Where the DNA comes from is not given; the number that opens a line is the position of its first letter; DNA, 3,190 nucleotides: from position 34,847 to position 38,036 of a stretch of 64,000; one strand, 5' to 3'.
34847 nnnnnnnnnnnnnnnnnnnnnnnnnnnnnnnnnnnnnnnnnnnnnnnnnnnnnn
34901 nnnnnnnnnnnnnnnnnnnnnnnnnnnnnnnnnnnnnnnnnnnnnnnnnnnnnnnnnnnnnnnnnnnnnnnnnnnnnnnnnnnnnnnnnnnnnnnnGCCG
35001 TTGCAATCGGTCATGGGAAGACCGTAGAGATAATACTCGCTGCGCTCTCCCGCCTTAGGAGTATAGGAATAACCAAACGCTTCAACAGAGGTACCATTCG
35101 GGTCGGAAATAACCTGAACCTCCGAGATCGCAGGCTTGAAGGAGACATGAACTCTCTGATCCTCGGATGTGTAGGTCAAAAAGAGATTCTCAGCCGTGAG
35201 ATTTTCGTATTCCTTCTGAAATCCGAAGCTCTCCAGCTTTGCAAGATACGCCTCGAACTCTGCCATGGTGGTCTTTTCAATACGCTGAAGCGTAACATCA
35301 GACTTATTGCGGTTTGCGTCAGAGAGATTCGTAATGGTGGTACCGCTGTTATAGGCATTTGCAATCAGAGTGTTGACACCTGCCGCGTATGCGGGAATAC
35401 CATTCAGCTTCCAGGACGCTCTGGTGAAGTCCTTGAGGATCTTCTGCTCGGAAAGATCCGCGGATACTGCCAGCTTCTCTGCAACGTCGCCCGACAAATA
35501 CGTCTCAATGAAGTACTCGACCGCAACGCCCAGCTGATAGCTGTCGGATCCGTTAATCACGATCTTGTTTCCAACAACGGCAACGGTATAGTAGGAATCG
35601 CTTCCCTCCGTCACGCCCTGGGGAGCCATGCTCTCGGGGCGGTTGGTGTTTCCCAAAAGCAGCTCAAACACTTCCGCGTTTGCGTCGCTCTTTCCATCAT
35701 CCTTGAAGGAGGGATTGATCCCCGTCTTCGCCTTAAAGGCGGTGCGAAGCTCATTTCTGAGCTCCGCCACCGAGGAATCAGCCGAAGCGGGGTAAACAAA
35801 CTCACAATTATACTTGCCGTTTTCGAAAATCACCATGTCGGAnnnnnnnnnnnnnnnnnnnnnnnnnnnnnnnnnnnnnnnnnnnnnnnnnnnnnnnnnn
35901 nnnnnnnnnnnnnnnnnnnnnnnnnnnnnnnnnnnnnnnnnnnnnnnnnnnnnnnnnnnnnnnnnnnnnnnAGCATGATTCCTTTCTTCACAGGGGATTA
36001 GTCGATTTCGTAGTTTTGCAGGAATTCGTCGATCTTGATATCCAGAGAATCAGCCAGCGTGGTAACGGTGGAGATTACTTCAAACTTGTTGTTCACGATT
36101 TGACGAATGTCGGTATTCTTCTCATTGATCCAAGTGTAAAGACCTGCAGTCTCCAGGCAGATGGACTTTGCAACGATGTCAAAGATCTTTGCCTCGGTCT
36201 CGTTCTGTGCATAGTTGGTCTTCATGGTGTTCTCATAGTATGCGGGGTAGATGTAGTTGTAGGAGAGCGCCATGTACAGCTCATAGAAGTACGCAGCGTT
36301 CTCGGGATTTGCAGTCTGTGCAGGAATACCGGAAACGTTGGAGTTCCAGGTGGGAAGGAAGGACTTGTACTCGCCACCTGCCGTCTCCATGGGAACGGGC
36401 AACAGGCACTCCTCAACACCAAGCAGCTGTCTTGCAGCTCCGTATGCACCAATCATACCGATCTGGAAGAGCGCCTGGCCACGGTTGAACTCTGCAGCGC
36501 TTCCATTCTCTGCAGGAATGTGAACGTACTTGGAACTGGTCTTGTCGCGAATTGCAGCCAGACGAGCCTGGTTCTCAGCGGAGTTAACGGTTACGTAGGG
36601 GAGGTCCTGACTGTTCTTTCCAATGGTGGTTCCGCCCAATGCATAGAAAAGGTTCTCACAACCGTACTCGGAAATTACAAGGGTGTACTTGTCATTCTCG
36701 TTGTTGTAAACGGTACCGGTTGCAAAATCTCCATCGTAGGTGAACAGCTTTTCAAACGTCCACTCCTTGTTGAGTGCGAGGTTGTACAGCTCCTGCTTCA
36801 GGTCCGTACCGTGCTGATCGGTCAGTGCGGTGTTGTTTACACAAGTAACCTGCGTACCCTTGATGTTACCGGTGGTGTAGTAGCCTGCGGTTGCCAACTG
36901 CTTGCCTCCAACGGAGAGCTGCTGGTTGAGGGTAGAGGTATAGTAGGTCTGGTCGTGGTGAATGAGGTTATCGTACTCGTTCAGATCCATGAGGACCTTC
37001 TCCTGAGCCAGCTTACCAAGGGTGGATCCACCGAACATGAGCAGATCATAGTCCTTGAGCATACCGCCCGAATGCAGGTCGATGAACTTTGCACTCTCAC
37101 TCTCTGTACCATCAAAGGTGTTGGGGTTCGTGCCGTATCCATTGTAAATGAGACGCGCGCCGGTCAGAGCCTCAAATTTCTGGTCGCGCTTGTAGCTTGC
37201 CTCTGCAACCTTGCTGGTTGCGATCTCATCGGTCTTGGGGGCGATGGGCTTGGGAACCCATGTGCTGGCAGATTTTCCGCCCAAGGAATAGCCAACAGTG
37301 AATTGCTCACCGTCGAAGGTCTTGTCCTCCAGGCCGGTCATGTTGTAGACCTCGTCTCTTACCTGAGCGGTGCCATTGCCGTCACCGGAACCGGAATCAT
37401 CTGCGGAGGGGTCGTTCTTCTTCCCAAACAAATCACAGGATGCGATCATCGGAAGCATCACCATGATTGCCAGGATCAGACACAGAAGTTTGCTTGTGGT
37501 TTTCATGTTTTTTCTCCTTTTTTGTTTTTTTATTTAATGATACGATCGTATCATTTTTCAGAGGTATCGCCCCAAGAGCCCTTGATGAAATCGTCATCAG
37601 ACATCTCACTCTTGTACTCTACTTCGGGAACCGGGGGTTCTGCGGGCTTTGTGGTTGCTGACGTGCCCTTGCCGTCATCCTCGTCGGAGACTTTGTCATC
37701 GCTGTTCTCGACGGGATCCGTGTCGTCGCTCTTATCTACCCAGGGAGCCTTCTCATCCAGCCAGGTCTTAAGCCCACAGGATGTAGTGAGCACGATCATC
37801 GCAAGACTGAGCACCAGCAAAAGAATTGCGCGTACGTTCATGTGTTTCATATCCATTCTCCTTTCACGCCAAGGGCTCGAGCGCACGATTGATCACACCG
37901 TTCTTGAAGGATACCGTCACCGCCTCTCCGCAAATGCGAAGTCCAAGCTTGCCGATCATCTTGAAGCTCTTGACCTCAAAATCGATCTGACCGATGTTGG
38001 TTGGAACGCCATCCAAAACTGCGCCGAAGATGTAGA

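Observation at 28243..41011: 12.7 kb operon encoding only exported proteins, built around four tandem copies of a lipoprotein with an unusual domain fusion (glycosidase-accessory-like N-domain + ComEC-type MBL hydrolase)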

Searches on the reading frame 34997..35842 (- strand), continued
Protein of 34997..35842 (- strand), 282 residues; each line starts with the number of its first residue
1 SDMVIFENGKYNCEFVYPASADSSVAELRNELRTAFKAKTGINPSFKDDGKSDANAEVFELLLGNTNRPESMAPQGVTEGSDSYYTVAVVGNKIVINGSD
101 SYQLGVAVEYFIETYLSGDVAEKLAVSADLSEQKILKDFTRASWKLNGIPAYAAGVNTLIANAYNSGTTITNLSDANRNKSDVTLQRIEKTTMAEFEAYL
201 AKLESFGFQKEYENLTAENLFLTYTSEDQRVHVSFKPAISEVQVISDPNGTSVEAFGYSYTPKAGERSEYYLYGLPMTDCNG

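Call 64: search_protein_families(library=pfam, proteins=[P0152, P0160, P0170, P0176, P0221, P0209, P0165, P0154, P0179, P0191], max_evalue=0.01)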
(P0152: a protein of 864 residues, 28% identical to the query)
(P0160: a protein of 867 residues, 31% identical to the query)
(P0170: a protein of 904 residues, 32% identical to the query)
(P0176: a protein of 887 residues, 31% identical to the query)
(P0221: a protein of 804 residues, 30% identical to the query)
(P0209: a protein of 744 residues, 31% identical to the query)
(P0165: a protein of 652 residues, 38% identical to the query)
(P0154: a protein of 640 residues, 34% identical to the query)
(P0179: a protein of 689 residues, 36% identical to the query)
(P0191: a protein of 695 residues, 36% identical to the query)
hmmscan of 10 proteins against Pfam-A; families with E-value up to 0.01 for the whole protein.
P0152 (864 aa): 1 family
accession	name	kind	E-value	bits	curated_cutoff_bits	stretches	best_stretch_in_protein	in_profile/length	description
PF12971.12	NAGLU_N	-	0.0057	16.9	28.3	0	388-420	29-61/82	Alpha-N-acetylglucosaminidase (NAGLU) N-terminal domain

P0160 (867 aa): 2 families
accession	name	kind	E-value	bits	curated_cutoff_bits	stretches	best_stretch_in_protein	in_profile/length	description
PF00753.33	Lactamase_B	-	7.2e-06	26.5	22.7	1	582-662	9-83/196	Metallo-beta-lactamase superfamily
PF02838.20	Glyco_hydro_20b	-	0.0067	17.6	26.1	0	196-271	32-94/124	Glycosyl hydrolase family 20, domain 2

P0170 (904 aa): 3 families
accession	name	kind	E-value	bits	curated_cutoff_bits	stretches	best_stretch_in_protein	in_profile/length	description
PF00149.33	Metallophos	-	1.5e-08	35.7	21.5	1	611-814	2-190/191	Calcineurin-like phosphoesterase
PF03009.23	GDPD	-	2.1e-05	25.2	23.6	1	363-457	3-93/244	Glycerophosphoryl diester phosphodiesterase family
PF12850.12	Metallophos_2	-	0.0025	18.3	27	0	611-840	2-143/154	Calcineurin-like phosphoesterase superfamily domain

P0176 (887 aa): 2 families
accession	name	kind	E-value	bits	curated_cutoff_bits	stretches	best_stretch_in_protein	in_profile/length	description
PF00753.33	Lactamase_B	-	3.1e-06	27.7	22.7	1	437-636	9-178/196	Metallo-beta-lactamase superfamily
PF12971.12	NAGLU_N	-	8.5e-05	22.7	28.3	0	117-162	27-72/82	Alpha-N-acetylglucosaminidase (NAGLU) N-terminal domain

P0221 (804 aa): 1 family
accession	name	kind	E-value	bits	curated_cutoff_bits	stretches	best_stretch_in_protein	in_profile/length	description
PF00753.33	Lactamase_B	-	0.00091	19.6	22.7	1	468-559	5-79/196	Metallo-beta-lactamase superfamily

P0209 (744 aa): 3 families
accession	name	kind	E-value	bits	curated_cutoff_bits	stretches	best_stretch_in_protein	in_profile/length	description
PF02838.20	Glyco_hydro_20b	-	0.00024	22.3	26.1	0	174-293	6-115/124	Glycosyl hydrolase family 20, domain 2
PF00753.33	Lactamase_B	-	0.00087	19.7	22.7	0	438-506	3-67/196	Metallo-beta-lactamase superfamily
PF12706.13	Lactamase_B_2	-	0.003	17.6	27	1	476-615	24-163/200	Beta-lactamase superfamily domain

P0165 (652 aa): 1 family
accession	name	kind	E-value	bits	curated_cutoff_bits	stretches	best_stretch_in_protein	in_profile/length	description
PF03372.29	Exo_endo_phos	-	7.4e-06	26.3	24.5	1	395-624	23-210/225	Endonuclease/Exonuclease/phosphatase family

P0154 (640 aa): 1 family
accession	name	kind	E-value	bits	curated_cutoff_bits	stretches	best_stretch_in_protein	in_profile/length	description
PF12971.12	NAGLU_N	-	0.0027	17.9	28.3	0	112-150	28-66/82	Alpha-N-acetylglucosaminidase (NAGLU) N-terminal domain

P0179 (689 aa): 1 family
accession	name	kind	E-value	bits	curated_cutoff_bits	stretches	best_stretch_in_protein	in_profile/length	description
PF00149.33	Metallophos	-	5.1e-07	30.8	21.5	1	317-565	5-190/191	Calcineurin-like phosphoesterase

P0191 (695 aa): 2 families
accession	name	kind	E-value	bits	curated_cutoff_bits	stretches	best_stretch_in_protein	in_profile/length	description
PF00753.33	Lactamase_B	-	6.1e-10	39.8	22.7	1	425-628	5-177/196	Metallo-beta-lactamase superfamily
PF12706.13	Lactamase_B_2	-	0.00015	21.9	27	1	471-594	31-147/200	Beta-lactamase superfamily domain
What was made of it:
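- Closest known: GlpQ/GDPD glycerophosphodiester phosphodiesterases. Same: A GDPD domain is fused to the same N-domain in P0170 (call 64).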

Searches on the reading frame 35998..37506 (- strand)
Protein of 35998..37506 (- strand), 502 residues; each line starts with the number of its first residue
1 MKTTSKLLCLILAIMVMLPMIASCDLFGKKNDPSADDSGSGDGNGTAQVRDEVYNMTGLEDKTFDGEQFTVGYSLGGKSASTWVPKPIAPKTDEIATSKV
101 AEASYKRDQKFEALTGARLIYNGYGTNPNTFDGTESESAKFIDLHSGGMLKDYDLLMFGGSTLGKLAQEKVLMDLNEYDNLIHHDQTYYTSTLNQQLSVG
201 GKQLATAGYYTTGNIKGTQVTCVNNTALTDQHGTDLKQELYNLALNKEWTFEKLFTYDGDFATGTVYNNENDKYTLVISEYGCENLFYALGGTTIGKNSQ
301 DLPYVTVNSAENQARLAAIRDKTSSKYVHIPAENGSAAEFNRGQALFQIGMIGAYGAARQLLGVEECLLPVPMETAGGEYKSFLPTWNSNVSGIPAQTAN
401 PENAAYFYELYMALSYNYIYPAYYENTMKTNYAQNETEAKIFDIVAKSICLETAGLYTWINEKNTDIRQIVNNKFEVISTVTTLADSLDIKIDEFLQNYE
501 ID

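Call 3: search_protein_families(library=pfam, proteins=[window:35998-37506:-], max_evalue=0.1)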
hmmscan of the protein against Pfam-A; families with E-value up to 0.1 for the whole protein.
window:35998-37506:- (502 aa): 1 family
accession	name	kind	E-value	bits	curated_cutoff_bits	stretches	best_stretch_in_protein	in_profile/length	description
PF13416.11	SBP_bac_8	-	1.8e-05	25.1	27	1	146-410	33-242/279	Bacterial extracellular solute-binding protein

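Call 4: search_protein_families(library=ncbifam, proteins=[window:35998-37506:-], max_evalue=0.1)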
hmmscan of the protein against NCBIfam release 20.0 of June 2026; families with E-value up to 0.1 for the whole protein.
window:35998-37506:- (502 aa): 0 families

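Call 34: search_solved_structures(query=window:35998-37506:-, max_evalue=1)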
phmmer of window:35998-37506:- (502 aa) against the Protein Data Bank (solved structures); distinct sequences matched with E-value up to 1: 1.
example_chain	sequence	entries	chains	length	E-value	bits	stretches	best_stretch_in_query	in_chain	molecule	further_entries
9kha_A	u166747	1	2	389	0.0024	20.1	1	279-439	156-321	Extracellular solute-binding protein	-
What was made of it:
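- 35998..37506 (-): 502-aa lipoprotein (…MIASC|D), a divergent solute-binding-protein-like partner of the enzyme. PDB 9kha E=0.0024 (call 34).
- On ABC-transporter solute-binding protein (SBP_bac_1/8): The single sequence hits 9kha at E=0.0024 (call 34).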

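Call 73: find_homologous_proteins(query=window:35998-37506:-)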
Query window:35998-37506:- (502 aa): 21 proteins with E <= 0.001 among 8000 candidates.
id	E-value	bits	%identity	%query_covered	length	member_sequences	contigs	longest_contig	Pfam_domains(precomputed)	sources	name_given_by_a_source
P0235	0.0e+0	1051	93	100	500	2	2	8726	PF13416.12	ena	-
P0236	2.5e-223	760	66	100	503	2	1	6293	-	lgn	-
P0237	2.3e-216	737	65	100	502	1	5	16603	-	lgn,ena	-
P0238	2.4e-213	728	64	100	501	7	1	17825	-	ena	-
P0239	5.6e-210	716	63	100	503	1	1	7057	-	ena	-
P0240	2.2e-207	708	63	100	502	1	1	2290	-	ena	-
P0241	1.9e-206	705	63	100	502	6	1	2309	-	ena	-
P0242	1.4e-199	682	60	100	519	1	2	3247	-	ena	-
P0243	6.6e-198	677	61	100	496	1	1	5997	-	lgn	-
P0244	8.0e-139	482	47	100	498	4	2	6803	-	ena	-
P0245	5.0e-138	479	47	100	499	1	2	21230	-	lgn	-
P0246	8.9e-136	472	47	100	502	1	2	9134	-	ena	-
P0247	1.9e-130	454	67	61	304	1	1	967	-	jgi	jgi:hypothetical protein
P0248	8.0e-125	436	44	100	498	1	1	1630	-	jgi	jgi:hypothetical protein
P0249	3.5e-115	404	42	100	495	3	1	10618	-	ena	-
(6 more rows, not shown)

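Call 75: search_solved_structures(query=A6, max_evalue=1)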
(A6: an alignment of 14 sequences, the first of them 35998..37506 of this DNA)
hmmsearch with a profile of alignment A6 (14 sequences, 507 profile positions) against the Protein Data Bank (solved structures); distinct sequences matched with E-value up to 1: 0.
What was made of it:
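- On ABC-transporter solute-binding protein (SBP_bac_1/8): The profile finds nothing in the PDB (call 75).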

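Call 76: search_protein_families(library=pfam, alignment_id=A6, max_evalue=0.01)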
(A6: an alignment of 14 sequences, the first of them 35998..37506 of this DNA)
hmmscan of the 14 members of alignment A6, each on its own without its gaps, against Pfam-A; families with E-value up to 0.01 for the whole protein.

A. member 1, window:35998-37506:- (502 aa): 1 family
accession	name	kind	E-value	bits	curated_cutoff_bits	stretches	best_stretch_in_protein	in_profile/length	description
PF13416.11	SBP_bac_8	-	1.8e-05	25.1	27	1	146-410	33-242/279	Bacterial extracellular solute-binding protein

B. families by the number of members that match (of 14 scanned): 2 families
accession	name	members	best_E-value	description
PF13416.11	SBP_bac_8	3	1.8e-05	Bacterial extracellular solute-binding protein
PF01547.30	SBP_bac_1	2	0.00015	Bacterial extracellular solute-binding protein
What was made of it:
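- On ABC-transporter solute-binding protein (SBP_bac_1/8): 3 of 14 and 2 of 14 homologs give sub-threshold hits (call 76).
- Checked: The 'solute-binding-protein-like' label rests on sub-threshold hits only: SBP_bac_8 E=1.8e-5, 25.1 bits against a cutoff of 27 (calls 3, 76).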

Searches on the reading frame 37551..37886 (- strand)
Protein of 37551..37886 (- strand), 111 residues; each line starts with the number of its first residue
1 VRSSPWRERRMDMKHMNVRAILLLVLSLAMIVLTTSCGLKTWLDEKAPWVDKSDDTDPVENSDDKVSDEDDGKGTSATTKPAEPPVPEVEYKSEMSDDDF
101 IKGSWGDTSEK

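Call 3: search_protein_families(library=pfam, proteins=[window:37551-37886:-], max_evalue=0.1)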
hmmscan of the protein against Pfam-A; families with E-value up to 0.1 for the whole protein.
window:37551-37886:- (111 aa): 1 family
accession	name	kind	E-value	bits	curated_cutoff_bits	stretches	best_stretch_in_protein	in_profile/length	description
PF14851.11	FAM176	-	0.074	13.3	31.5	1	24-83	34-90/152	FAM176 family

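Call 4: search_protein_families(library=ncbifam, proteins=[window:37551-37886:-], max_evalue=0.1)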
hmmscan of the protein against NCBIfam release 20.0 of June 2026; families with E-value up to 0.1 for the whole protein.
window:37551-37886:- (111 aa): 0 families

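Call 45: search_protein_families(library=pfam, proteins=[window:37551-37847:-], max_evalue=10)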
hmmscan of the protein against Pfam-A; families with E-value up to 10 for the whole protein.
window:37551-37847:- (98 aa): 1 family
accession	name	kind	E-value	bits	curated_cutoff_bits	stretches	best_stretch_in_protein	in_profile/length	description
PF14851.11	FAM176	-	0.056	13.7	31.5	1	11-71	34-91/152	FAM176 family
